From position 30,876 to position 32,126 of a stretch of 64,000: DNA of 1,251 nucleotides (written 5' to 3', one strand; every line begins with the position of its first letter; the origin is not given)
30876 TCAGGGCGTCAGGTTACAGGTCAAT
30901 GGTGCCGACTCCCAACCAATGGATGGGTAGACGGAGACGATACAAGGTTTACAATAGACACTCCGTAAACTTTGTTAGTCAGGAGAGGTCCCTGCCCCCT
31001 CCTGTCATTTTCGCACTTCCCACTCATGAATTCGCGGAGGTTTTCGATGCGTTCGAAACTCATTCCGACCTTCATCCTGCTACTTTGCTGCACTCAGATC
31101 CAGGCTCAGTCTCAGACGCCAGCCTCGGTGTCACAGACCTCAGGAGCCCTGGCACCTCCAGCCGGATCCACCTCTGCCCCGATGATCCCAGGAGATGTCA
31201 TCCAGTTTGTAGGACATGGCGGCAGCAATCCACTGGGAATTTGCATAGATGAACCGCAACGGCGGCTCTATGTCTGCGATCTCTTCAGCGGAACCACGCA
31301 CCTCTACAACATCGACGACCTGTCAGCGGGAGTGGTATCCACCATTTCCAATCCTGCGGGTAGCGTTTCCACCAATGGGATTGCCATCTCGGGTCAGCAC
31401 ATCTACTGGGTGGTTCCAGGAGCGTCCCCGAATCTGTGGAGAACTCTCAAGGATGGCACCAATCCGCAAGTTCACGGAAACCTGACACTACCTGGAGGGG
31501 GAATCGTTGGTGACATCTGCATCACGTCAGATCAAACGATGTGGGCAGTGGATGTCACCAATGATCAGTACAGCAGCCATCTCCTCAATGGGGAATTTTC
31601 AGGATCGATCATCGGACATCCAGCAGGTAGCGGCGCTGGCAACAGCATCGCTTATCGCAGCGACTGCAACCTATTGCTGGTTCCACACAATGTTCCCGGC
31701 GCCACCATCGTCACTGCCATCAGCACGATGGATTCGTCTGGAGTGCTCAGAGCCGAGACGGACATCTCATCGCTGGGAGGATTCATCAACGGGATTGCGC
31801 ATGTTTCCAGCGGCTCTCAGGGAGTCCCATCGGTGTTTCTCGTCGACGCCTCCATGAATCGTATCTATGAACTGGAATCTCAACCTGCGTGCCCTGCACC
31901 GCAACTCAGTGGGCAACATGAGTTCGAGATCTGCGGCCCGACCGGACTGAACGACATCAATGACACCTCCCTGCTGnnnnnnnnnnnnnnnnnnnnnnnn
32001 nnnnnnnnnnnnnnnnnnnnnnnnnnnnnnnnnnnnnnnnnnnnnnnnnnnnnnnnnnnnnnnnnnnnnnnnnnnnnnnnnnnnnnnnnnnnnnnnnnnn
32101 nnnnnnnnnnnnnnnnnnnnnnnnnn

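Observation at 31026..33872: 966-aa secreted protein combining three proprotein-convertase P-domain-like modules (no protease domain), two PKD domains and a dockerin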

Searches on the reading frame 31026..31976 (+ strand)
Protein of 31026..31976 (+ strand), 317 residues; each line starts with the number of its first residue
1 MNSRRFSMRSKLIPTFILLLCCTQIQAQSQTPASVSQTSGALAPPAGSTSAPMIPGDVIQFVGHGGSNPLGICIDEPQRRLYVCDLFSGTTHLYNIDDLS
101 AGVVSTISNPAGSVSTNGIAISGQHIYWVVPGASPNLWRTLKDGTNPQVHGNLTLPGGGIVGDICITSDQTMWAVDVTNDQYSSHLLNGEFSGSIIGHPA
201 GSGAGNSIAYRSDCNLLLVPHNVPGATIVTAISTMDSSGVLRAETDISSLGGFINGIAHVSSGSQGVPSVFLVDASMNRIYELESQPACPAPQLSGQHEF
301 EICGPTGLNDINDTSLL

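Call 5: search_protein_families(library=pfam, proteins=[window:31026-31976:+], max_evalue=10)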
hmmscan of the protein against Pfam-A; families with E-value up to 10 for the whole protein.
seq(317 aa): 0 families
